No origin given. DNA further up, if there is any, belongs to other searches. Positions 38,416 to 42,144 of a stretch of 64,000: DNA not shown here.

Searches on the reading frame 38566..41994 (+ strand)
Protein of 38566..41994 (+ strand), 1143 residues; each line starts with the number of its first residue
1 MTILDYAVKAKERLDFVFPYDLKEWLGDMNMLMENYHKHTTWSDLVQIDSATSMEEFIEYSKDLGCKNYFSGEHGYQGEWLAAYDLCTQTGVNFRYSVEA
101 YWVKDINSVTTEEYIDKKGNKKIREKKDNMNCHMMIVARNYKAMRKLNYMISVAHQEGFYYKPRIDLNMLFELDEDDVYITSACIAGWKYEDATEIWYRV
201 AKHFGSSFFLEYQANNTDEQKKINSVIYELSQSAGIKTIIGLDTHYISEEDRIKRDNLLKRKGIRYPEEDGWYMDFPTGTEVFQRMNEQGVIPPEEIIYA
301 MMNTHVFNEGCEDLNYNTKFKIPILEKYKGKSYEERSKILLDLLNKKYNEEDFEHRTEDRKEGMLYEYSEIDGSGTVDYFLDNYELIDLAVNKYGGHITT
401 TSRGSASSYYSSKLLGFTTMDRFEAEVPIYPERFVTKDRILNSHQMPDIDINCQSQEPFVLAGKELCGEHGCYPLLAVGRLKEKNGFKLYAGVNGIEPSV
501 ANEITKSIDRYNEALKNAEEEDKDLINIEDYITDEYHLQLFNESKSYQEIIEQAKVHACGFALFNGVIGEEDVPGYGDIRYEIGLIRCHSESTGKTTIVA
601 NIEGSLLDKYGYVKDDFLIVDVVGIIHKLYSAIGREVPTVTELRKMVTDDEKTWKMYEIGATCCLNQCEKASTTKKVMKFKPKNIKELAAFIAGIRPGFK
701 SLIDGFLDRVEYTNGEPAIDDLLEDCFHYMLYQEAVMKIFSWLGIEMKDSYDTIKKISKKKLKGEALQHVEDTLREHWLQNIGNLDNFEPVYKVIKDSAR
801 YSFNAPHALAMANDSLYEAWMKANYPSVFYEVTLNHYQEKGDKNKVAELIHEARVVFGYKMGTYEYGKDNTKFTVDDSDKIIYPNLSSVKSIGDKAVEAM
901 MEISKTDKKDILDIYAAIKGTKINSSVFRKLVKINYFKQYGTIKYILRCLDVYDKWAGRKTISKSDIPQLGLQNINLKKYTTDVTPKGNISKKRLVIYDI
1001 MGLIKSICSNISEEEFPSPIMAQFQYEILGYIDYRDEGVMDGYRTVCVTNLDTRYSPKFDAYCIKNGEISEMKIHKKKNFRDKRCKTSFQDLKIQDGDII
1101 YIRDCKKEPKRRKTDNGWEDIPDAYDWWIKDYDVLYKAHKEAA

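Call 57: search_protein_families(library=phrogs, proteins=[window:38566-41994:+], max_evalue=0.00001)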
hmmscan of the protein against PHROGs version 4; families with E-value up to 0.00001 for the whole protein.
window:38566-41994:+ (1143 aa): 5 families
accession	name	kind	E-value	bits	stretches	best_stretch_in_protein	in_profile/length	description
phrog_405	-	DNA, RNA and nucleotide metabolism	4e-162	542.7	1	28-1087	38-1045/1190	DNA polymerase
phrog_7513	-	unknown function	3.1e-38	132.8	1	31-439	9-448/461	-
phrog_11165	-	DNA, RNA and nucleotide metabolism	7.2e-32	111.3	1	351-910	31-581/782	DNA polymerase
phrog_11119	-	DNA, RNA and nucleotide metabolism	3.2e-24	87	1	833-1134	2-293/299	DNA polymerase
phrog_12219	-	DNA, RNA and nucleotide metabolism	3.3e-17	63.1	1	598-942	145-524/823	DNA polymerase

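Call 83: search_dna_similar(query=window:38566-41994:+, collection=phages, mode=protein, max_evalue=1e-20, max_rows=15)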
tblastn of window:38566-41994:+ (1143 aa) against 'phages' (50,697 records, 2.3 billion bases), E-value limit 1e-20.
Records with a match: 108; places in all: 108; records where one place covers at least 80% of the query: 65.
Best place of each record, by identity: <60% 108.
By first word of the organism name: Bacillus 45; Lactococcus 22; Bacteriophage 18; Clostridioides 6; Clostridium 5; Geobacillus 3; Thomasclavelia 2; Peptoclostridium 1; Psychrobacillus 1; Saccharomonospora 1; and 4 more.
By host as written in the record: - 22; Lactococcus lactis 17; Bacillus anthracis Sterne 10; Bacillus subtilis 9; Bacillus anthracis 7; Bacillus cereus 6; Clostridioides difficile 3; Clostridium botulinum type C strain C-Stockholm 2; and 24 more.
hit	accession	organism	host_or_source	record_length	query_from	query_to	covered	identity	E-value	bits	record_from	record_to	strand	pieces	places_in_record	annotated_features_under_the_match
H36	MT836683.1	Bacteriophage sp.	human fecal samples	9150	14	1118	97%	44.8%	0e+0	897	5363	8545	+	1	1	record has no annotation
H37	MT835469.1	Bacteriophage sp.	human fecal samples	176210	33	1134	96%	36.8%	0e+0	686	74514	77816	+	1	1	record has no annotation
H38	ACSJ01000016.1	Clostridium phage D-1873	Clostridium botulinum D str. 1873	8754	21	1118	94%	33.9%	3e-145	542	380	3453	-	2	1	DNA Polymerase III alpha chain (x2) | conserved hypothetical protein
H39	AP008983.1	Clostridium phage c-st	Clostridium botulinum type C strain ...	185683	21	1118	96%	33.0%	3e-160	534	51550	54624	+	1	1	DNA Polymerase III alpha chain | hypothetical protein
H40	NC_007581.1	Clostridium phage c-st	Clostridium botulinum type C strain ...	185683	21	1118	96%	33.0%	3e-160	534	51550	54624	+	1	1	DNA polymerase | exonuclease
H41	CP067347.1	Clostridioides phage ES-S-0107-01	Clostridioides sp. ES-S-0107-01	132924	35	1132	96%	32.4%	6e-162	539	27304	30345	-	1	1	record has no annotation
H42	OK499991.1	Bacillus phage vB_BanS_Sophrita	Bacillus anthracis Sterne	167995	34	1131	96%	32.1%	1e-139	474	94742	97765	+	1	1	DNA polymerase III alpha subunit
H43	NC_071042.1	Bacillus phage vB_BanS_Sophrita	Bacillus anthracis Sterne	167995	34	1131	96%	32.1%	1e-139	474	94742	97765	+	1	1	DNA polymerase III alpha subunit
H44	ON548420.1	Bacillus phage vB_BanS-Thrax4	Bacillus anthracis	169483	31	1107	94%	32.6%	6e-145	489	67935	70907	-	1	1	DNA polymerase III alpha subunit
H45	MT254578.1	Bacillus phage Izhevsk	Bacillus cereus VKM B-370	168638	31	1107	94%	32.6%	2e-144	488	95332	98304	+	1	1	DNA polymerase III alpha subunit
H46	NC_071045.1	Bacillus phage Izhevsk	Bacillus cereus VKM B-370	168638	31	1107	94%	32.6%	2e-144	488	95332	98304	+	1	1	DNA polymerase III alpha subunit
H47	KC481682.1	Bacillus phage vB_BanS-Tsamsa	Bacillus anthracis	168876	31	1107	94%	32.6%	3e-144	487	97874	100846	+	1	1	hypothetical protein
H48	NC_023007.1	Bacillus phage vB_BanS-Tsamsa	Bacillus anthracis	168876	31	1107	94%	32.6%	3e-144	487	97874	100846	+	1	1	DNA polymerase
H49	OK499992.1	Bacillus phage vB_BanS_Nate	Bacillus anthracis Sterne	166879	31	1131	96%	31.9%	2e-143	485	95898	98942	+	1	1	DNA polymerase III alpha subunit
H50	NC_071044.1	Bacillus phage vB_BanS_Nate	Bacillus anthracis Sterne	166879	31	1131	96%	31.9%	2e-143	485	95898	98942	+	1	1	DNA polymerase III alpha subunit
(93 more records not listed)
